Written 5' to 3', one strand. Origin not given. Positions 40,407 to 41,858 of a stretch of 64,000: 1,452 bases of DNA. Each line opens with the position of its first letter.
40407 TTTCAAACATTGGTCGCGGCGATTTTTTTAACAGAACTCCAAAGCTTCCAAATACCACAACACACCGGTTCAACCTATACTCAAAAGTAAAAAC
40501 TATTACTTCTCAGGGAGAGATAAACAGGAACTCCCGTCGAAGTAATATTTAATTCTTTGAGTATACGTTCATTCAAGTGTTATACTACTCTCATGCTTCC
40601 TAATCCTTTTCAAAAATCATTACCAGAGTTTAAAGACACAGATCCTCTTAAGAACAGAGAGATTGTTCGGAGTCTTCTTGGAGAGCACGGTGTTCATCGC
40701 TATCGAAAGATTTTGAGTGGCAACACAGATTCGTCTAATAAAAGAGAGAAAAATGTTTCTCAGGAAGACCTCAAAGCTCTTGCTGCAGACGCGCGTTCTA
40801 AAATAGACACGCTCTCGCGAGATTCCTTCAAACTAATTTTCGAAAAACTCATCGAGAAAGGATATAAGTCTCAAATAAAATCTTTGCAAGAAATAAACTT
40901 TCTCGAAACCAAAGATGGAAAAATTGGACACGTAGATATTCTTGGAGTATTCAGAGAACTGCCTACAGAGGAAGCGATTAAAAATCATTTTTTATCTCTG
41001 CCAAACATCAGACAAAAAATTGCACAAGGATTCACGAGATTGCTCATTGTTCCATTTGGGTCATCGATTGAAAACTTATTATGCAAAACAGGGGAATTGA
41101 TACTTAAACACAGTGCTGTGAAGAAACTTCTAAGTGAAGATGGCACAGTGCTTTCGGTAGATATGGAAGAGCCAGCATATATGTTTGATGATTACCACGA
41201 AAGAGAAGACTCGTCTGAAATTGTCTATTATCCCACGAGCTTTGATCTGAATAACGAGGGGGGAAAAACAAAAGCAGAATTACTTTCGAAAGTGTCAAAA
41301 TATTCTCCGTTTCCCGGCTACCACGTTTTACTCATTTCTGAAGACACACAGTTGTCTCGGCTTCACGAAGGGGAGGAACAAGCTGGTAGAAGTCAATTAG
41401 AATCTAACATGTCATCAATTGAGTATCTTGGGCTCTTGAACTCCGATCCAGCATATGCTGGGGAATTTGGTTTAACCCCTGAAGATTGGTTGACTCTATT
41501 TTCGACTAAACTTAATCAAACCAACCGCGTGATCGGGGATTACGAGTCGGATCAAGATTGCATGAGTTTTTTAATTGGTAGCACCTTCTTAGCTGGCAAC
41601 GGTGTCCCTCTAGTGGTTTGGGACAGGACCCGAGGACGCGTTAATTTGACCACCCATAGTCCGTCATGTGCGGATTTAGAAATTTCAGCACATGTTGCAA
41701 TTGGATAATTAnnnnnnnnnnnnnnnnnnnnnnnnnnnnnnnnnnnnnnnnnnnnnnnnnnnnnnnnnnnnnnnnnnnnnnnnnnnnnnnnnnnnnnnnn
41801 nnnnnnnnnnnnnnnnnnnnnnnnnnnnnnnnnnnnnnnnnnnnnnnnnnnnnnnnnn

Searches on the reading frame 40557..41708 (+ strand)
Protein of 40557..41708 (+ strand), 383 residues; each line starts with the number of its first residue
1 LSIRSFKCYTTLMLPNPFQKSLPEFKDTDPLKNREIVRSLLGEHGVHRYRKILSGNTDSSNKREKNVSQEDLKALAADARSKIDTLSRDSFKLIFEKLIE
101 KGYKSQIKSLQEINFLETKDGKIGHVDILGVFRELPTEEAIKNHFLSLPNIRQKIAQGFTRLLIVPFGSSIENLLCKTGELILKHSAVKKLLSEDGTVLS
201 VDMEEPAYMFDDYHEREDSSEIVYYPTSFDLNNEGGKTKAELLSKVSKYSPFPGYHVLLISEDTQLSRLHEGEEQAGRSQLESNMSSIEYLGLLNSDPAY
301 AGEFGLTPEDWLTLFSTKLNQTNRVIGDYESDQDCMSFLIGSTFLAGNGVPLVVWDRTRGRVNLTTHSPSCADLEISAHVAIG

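Call 4: search_protein_families(library=pfam, proteins=[window:40557-41708:+], max_evalue=1)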
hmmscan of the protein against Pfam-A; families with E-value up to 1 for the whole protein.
window:40557-41708:+ (383 aa): 2 families
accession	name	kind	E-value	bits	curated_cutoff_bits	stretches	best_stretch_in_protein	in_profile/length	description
PF25432.1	FF_PRPF40A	-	0.028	14.7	27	1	81-101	37-57/60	PRPF40A-like, FF domain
PF02777.23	Sod_Fe_C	-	0.096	13.2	20.9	1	138-218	6-85/102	Iron/manganese superoxide dismutases, C-terminal domain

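Call 5: search_protein_families(library=padloc, proteins=[window:40557-41708:+], max_evalue=1)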
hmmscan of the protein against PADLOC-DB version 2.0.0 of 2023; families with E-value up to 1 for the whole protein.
window:40557-41708:+ (383 aa): 0 families

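Call 6: search_protein_families(library=ncbifam, proteins=[window:40557-41708:+], max_evalue=1)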
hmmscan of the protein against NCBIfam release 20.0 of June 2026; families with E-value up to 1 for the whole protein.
window:40557-41708:+ (383 aa): 0 families

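Call 7: find_homologous_proteins(query=window:40557-41708:+, max_evalue=0.001)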
Query window:40557-41708:+ (383 aa): 25 proteins with E <= 0.001 among 3403 candidates.
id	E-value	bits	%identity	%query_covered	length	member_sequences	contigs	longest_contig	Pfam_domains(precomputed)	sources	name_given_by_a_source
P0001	3.3e-244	827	100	97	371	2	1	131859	-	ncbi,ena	-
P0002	1.8e-128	446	57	97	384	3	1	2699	-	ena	-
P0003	4.2e-127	442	58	97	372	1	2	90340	-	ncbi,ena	-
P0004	6.7e-123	428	56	97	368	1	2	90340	-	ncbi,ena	-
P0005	1.0e-122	428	55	97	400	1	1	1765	-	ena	-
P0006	4.4e-122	425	54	97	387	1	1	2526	-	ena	-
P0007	9.7e-122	424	54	97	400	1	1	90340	-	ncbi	-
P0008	2.9e-120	419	53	97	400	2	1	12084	-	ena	-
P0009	2.0e-119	417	56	97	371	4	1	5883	-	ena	-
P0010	8.5e-119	415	53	97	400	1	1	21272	-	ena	-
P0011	3.9e-118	412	57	93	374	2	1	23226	-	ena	-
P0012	4.9e-108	379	54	90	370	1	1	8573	-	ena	-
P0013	1.3e-104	368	52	93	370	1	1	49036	-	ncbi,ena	-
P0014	2.0e-103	364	50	95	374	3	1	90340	-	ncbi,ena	-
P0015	3.2e-100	354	52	93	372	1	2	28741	-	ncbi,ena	-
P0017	1.3e-90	322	45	97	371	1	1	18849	-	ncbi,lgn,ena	-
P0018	1.0e-80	289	48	82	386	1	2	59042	-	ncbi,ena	-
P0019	6.8e-73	264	44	92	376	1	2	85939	-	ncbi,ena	-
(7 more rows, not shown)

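Call 8: search_protein_families(library=phrogs, proteins=[window:40557-41708:+], max_evalue=1)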
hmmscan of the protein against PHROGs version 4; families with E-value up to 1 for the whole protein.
window:40557-41708:+ (383 aa): 1 family
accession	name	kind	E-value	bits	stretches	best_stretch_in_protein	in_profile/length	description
phrog_21882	-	unknown function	0.37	12.1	0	201-255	46-101/107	-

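Call 9: find_encoding_contigs(protein=P0003, flank=10000, max_places=4)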
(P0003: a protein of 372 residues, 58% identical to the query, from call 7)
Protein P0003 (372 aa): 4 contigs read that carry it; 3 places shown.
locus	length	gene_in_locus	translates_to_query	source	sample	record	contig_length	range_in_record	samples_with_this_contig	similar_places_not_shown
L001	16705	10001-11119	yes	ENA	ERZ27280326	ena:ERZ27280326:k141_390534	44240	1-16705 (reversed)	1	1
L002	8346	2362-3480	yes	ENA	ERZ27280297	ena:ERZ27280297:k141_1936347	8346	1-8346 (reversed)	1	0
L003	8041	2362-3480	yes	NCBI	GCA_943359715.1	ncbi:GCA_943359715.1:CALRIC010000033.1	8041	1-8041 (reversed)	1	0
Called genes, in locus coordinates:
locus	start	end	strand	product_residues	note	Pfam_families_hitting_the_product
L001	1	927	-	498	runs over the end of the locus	PF13328:HD_4, PF01966:HD, PF04607:RelA_SpoT, PF02824:TGS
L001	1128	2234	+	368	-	-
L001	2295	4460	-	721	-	PF01751:Toprim, PF01131:Topoisom_bac, PF01396:Zn_ribbon_Top1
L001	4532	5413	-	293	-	PF02481:DNA_processg_A, PF17782:WHD_DprA (weak)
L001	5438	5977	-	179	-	PF01195:Pept_tRNA_hydro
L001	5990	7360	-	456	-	PF00009:GTP_EFTU, PF02421:FeoB_N, PF04548:AIG1 (weak), PF01926:MMR_HSR1, PF01926:MMR_HSR1, PF02421:FeoB_N, PF00009:GTP_EFTU, PF14714:KH_dom-like, +8 more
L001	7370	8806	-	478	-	PF03816:LytR_cpsA_psr, PF13399:LytR_C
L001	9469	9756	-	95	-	PF00216:Bac_DNA_binding, PF18291:HU-HIG (weak)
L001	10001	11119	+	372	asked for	-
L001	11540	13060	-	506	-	PF12072:RNase_Y_N, PF08668:HDOD (faint), PF00013:KH_1, PF01966:HD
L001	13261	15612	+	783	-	PF02463:SMC_N, PF13175:AAA_15 (weak), PF13476:AAA_23, PF13304:AAA_21 (weak)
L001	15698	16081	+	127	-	-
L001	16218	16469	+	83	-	PF00886:Ribosomal_S16 (weak)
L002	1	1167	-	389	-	?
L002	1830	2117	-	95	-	PF00216:Bac_DNA_binding, PF18291:HU-HIG (weak)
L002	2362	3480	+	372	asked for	-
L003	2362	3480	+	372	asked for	-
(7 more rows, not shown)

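Call 10: find_encoding_contigs(protein=P0001, flank=10000, max_places=3)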
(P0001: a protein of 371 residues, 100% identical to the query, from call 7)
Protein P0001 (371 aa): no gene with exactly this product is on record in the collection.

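Call 18: find_encoding_contigs(protein=P0007, flank=10000, max_places=2)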
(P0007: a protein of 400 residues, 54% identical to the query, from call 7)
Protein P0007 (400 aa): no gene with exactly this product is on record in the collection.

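Call 19: find_encoding_contigs(protein=P0014, flank=10000, max_places=2)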
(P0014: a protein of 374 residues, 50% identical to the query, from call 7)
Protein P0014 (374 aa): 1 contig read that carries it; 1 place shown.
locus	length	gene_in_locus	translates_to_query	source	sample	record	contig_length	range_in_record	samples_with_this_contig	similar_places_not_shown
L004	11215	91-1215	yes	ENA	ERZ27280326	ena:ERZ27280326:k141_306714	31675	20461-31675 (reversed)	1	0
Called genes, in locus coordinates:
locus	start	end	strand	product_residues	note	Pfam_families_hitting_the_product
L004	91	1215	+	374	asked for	-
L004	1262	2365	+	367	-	-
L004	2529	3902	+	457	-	-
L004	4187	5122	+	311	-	PF00106:adh_short (faint), PF01073:3Beta_HSD, PF01370:Epimerase, PF02719:Polysacc_synt_2 (faint), PF04321:RmlD_sub_bind, PF16363:GDP_Man_Dehyd, PF07993:NAD_binding_4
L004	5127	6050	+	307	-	PF00535:Glycos_transf_2, PF10111:Glyco_tranf_2_2 (weak), PF13641:Glyco_tranf_2_3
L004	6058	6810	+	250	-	PF13489:Methyltransf_23, PF13847:Methyltransf_31 (weak), PF08241:Methyltransf_11, PF08242:Methyltransf_12, PF13649:Methyltransf_25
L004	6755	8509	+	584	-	PF13231:PMT_2 (weak)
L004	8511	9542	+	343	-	PF00534:Glycos_transf_1, PF13692:Glyco_trans_1_4, PF13524:Glyco_trans_1_2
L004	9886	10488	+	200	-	PF02163:Peptidase_M50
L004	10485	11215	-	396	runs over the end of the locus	PF00534:Glycos_transf_1, PF13692:Glyco_trans_1_4, PF13524:Glyco_trans_1_2 (weak)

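Call 25: find_related_loci(query=A1, collection=genome_contigs, flank=10000)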
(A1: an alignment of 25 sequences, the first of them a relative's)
Query A1 (371 aa) in genome_contigs; peptide patterns used: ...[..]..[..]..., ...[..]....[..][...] (x = any residue, [..] = any of these).
80 stretches matched a pattern; 61 encode a relative of the query (tblastn E <= 1e-3); 50 distinct loci.
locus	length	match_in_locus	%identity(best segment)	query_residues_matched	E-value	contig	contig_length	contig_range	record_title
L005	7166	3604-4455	38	91-371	5e-50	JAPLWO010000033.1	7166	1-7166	MAG: Candidatus Magasanikiibacteriota bacterium isolate LacPavin_0920_WC57_MAG_45_8 LacPavin_0920_WC57_scaffold_150712,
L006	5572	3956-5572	31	1-348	8e-43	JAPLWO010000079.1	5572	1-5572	MAG: Candidatus Magasanikiibacteriota bacterium isolate LacPavin_0920_WC57_MAG_45_8 LacPavin_0920_WC57_scaffold_503189,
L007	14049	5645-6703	33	1-352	9e-59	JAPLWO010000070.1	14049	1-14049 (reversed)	MAG: Candidatus Magasanikiibacteriota bacterium isolate LacPavin_0920_WC57_MAG_45_8 LacPavin_0920_WC57_scaffold_51967, w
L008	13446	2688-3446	35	91-353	4e-41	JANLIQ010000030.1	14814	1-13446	MAG: Candidatus Berkelbacteria bacterium isolate S40-19 k99_474936, whole genome shotgun sequence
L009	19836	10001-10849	33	87-352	3e-36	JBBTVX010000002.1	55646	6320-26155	MAG: Patescibacteria group bacterium isolate H43-bin088_1 H43_bin088_1_000000000002, whole genome shotgun sequence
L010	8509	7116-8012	30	87-370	2e-34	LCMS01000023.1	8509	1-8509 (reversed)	MAG: Candidatus Uhrbacteria bacterium GW2011_GWE2_46_68 UX57_C0023, whole genome shotgun sequence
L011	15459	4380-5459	28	1-353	5e-34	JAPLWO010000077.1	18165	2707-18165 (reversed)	MAG: Candidatus Magasanikiibacteriota bacterium isolate LacPavin_0920_WC57_MAG_45_8 LacPavin_0920_WC57_scaffold_1404522,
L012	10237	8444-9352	30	83-370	4e-34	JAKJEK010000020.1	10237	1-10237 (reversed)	MAG: Patescibacteria group bacterium isolate UR.bin185 UR_contig_19472, whole genome shotgun sequence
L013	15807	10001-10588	36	139-345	3e-33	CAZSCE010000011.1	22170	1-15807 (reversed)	MAG TPA_asm: uncultured Candidatus Saccharibacteria bacterium isolate SRP272421_co1_693 genome assembly, contig: NODE_59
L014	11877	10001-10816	31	87-344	3e-32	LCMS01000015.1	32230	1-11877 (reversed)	MAG: Candidatus Uhrbacteria bacterium GW2011_GWE2_46_68 UX57_C0015, whole genome shotgun sequence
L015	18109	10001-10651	34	139-345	2e-33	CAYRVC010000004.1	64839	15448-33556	MAG TPA_asm: uncultured Candidatus Saccharibacteria bacterium isolate binchicken_co227_921 genome assembly, contig: NODE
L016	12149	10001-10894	30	87-357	2e-31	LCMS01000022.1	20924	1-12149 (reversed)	MAG: Candidatus Uhrbacteria bacterium GW2011_GWE2_46_68 UX57_C0022, whole genome shotgun sequence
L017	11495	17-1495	32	83-370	1e-30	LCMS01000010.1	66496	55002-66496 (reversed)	MAG: Candidatus Uhrbacteria bacterium GW2011_GWE2_46_68 UX57_C0010, whole genome shotgun sequence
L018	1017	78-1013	29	58-332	3e-32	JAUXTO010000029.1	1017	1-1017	MAG: Candidatus Gottesmanbacteria bacterium isolate C13_maxbin.100 C13_k141_321331, whole genome shotgun sequence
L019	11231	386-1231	30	87-357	3e-30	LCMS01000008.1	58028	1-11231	MAG: Candidatus Uhrbacteria bacterium GW2011_GWE2_46_68 UX57_C0008, whole genome shotgun sequence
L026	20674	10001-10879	30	91-357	2e-28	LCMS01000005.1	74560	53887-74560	MAG: Candidatus Uhrbacteria bacterium GW2011_GWE2_46_68 UX57_C0005, whole genome shotgun sequence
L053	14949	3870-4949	24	31-370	6e-9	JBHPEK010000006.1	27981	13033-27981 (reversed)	Patescibacteria group bacterium isolate SAG AM-311-F06 NODE_6_length_27981_cov_29.323748, whole genome shotgun sequence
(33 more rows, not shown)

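Call 32: predict_structure(alignment_id=A1)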
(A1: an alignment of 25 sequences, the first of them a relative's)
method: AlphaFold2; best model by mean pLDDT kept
length: 371 residues; sequences in the alignment: 25
mean_pLDDT: 85.1   pTM: 0.77
mean pLDDT of the five models: 85.1, 84.9, 83.7, 83.3, 81.6
residues with pLDDT >= 90: 241; 70-90: 52; 50-70: 61; < 50: 17
segments of 3 or more residues with pLDDT < 50: 1-4, 43-55
pLDDT, mean of each block of 10 residues (from residue 1): 52 65 69 68 42 51 59 66 93 96 94 94 96 93 95 95 97 97 94 88 69 86 86 80 95 93 93 97 94 96 97 95 95 85 96 93 96 90
secondary structure, 60 per line:
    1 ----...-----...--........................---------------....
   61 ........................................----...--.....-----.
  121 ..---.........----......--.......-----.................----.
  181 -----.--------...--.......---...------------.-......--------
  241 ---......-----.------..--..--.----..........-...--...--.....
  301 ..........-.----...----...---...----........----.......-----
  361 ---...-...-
elements in order: H18-41 H57-100 E105-107 E110-114 E120-122 H126-134 H139-144 E147-153 H159-175 E195-197 H200-206 E210-212 H227-232 E244-249 H275-284 E291-293 H296-310 E324-326 E330-332 E337-344 E349-355 E364-366 E368-370

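Call 33: search_protein_representatives(alignment_id=A1)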
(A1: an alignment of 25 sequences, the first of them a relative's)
Query: 25 sequences, 371 profile positions. Proteins with E-value up to 0.001 (for the whole library): 878; up to 1e-10: 744; up to 1e-30: 465. The best 150 are listed.
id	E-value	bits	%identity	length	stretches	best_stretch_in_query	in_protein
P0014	5.8e-153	525.7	-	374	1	1-371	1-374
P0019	3.3e-135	467.2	-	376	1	1-370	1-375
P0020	6.3e-132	456.4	-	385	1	1-371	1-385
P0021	2.9e-111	388.4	-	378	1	1-370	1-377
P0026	2.0e-110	385.7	-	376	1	1-370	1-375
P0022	3.6e-99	348.7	-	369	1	40-370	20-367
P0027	4.5e-90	318.7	-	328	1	80-371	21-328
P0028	1.3e-89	317.2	-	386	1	1-371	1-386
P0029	3.6e-87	309.1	-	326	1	76-371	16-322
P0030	5.0e-87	308.7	-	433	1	4-371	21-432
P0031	3.0e-86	306.1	-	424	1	1-371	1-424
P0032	1.6e-85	303.7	-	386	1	73-371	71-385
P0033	2.6e-84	299.8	-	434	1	74-370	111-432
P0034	3.7e-84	299.3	-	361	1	4-370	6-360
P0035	4.2e-84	299.0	-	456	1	9-370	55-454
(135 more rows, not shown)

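Call 39: fold_search(model_id=the predicted structure, library=pdb)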
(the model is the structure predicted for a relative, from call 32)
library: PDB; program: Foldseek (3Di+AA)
matches with E <= 10: 42; with E <= 0.001: 0
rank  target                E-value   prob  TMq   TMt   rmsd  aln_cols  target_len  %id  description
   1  4xa9_h                1.9e+00  0.01  0.05  0.08  17.6       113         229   13  Crystal structure of the complex between the N-terminal domain of RavJ and LegL1 from Legionella pneumophila str. Phil (released 2015-01-28)
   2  9g12_B                3.5e+00  0.02  0.08  0.23   8.5        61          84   16  Mycobacterium tuberculosis RelBE1 toxin-antitoxin system; rv1247c (relB1 antitoxin), rv1246c (relE1 toxin) (released 2025-12-17)
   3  4tph_A                3.5e+00  0.02  0.09  0.08  22.6       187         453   13  Selectivity mechanism of a bacterial homologue of the human drug peptide transporters PepT1 and PepT2 (released 2014-07-09)
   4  3fnr                  3.9e+00  0.05  0.10  0.08  17.3       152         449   18  CRYSTAL STRUCTURE OF PUTATIVE ARGINYL T-RNA SYNTHETASE FROM Campylobacter jejuni; (released 2009-01-27)
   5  8dyd_A                4.4e+00  0.03  0.05  0.03   3.0        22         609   23  Crystal structure of human SDHA-SDHAF2-SDHAF4 assembly intermediate (released 2024-01-10)
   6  1yq3_A                4.4e+00  0.01  0.07  0.05  13.4        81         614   14  Avian respiratory complex ii with oxaloacetate and ubiquinone (released 2005-12-20)
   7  3tsz_A                4.7e+00  0.01  0.06  0.07  10.6        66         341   17  crystal structure of PDZ3-SH3-GUK core module from human ZO-1 in complex with 12mer peptide from human JAM-A cytoplasm (released 2011-10-12)
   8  1zoy_A                4.9e+00  0.03  0.06  0.03   3.4        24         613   21  Crystal Structure of Mitochondrial Respiratory Complex II from porcine heart at 2.4 Angstroms (released 2005-07-12)
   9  6vax_A                4.9e+00  0.02  0.05  0.03   3.1        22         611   23  Crystal structure of human SDHA-SDHAF2 assembly intermediate (released 2020-08-26)
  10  6adq_B                4.9e+00  0.01  0.06  0.05  16.8       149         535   11  Respiratory Complex CIII2CIV2SOD2 from Mycobacterium smegmatis (released 2018-11-14)
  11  5lj5_v                4.9e+00  0.01  0.07  0.06  11.2        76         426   12  Overall structure of the yeast spliceosome immediately after branching. (released 2016-08-31)
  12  6j9f_D                4.9e+00  0.00  0.08  0.04  24.6       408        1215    9  Cryo-EM structure of Xanthomonos oryzae transcription elongation complex with the bacteriophage protein P7 (released 2019-07-17)
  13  4cr2_C                5.2e+00  0.01  0.08  0.10  16.7       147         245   12  Deep classification of a large cryo-EM dataset defines the conformational landscape of the 26S proteasome (released 2014-04-02)
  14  3lrv                  5.6e+00  0.01  0.07  0.07  10.7        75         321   12  The Prp19 WD40 Domain Contains a Conserved Protein Interaction Region Essential for its Function. (released 2010-05-26)
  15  9jmh_A                5.9e+00  0.01  0.07  0.03   8.0        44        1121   14  Cryo-EM structure of HKU25-BatCoV S-trimer stabilized with 2P and x1 disulfide bond (released 2025-06-18)
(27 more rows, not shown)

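Call 42: find_encoding_contigs(protein=P0019, flank=10000, max_places=2)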
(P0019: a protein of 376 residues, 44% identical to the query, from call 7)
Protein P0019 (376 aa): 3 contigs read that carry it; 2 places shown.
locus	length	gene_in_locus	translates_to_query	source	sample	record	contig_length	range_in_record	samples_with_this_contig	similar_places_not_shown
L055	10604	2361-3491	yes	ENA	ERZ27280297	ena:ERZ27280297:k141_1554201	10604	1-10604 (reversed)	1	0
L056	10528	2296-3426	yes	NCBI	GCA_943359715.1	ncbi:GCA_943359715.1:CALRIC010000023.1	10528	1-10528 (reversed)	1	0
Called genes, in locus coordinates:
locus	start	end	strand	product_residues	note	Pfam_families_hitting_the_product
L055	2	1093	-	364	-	?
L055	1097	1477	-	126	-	-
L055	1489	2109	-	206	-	PF13483:Lactamase_B_3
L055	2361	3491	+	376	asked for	-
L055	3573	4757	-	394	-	-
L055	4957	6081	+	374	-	PF21710:Spt6_S1 (faint), PF23459:S1_RRP5 (faint), PF13509:S1_2 (faint), PF00575:S1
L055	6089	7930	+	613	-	PF06068:TIP49 (faint), PF06480:FtsH_ext (faint), PF00004:AAA, PF07728:AAA_5 (faint), PF17862:AAA_lid_3, PF01434:Peptidase_M41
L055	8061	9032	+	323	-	PF25231:DUF7847 (faint)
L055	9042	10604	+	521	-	?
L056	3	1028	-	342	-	?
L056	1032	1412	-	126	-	-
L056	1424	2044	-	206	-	PF13483:Lactamase_B_3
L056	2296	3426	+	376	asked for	-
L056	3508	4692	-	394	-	-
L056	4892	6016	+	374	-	PF21710:Spt6_S1 (faint), PF23459:S1_RRP5 (faint), PF13509:S1_2 (faint), PF00575:S1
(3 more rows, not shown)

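Call 43: find_encoding_contigs(protein=P0018, flank=10000, max_places=2)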
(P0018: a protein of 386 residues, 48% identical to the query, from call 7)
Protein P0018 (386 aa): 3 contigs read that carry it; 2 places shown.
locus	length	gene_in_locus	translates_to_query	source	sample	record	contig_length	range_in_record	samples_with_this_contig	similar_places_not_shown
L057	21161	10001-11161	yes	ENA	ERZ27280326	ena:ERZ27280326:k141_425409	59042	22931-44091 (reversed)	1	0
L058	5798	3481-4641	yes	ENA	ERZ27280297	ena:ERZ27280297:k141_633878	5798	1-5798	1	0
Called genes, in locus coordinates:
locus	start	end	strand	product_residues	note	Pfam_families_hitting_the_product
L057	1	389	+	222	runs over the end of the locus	-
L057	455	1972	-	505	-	-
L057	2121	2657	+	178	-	PF01250:Ribosomal_S6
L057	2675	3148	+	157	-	PF00436:SSB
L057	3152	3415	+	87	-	PF01084:Ribosomal_S18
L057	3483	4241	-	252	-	PF16156:DUF4864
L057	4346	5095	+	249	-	PF01978:TrmB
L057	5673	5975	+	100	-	-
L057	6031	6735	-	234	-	PF14023:Bestrophin-like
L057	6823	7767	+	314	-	PF00152:tRNA-synt_2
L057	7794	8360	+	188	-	PF08207:EFP_N, PF01132:EFP, PF09285:Elong-fact-P_C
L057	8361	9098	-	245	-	PF01471:PG_binding_1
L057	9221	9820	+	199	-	PF13328:HD_4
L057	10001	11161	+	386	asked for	-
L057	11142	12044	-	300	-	PF13489:Methyltransf_23, PF07021:MetW, PF01209:Ubie_methyltran (faint), PF08241:Methyltransf_11, PF08242:Methyltransf_12, PF13649:Methyltransf_25, PF13847:Methyltransf_31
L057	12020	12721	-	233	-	PF00535:Glycos_transf_2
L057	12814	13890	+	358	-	PF03102:NeuB, PF08666:SAF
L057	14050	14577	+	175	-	PF00466:Ribosomal_L10, PF27436:RL10_C (weak)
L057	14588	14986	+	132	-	PF16320:Ribosomal_L12_N, PF00542:Ribosomal_L12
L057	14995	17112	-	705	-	-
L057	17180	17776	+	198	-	-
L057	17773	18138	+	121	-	-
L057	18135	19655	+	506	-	PF13632:Glyco_trans_2_3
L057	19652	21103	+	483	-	PF13196:DUF4012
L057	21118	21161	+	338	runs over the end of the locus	PF06723:MreB_Mbl, PF00022:Actin (faint), PF00012:HSP70, PF14450:FtsA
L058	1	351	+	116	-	?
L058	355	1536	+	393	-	PF13742:tRNA_anti_2, PF01336:tRNA_anti-codon (weak), PF02601:Exonuc_VII_L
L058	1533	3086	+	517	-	PF13231:PMT_2 (weak)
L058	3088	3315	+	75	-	PF02609:Exonuc_VII_S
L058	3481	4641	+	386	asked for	-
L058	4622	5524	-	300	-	PF13489:Methyltransf_23, PF07021:MetW, PF08241:Methyltransf_11, PF08242:Methyltransf_12, PF13649:Methyltransf_25, PF13847:Methyltransf_31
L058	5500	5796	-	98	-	?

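Call 44: find_encoding_contigs(protein=P0013, flank=10000, max_places=2)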
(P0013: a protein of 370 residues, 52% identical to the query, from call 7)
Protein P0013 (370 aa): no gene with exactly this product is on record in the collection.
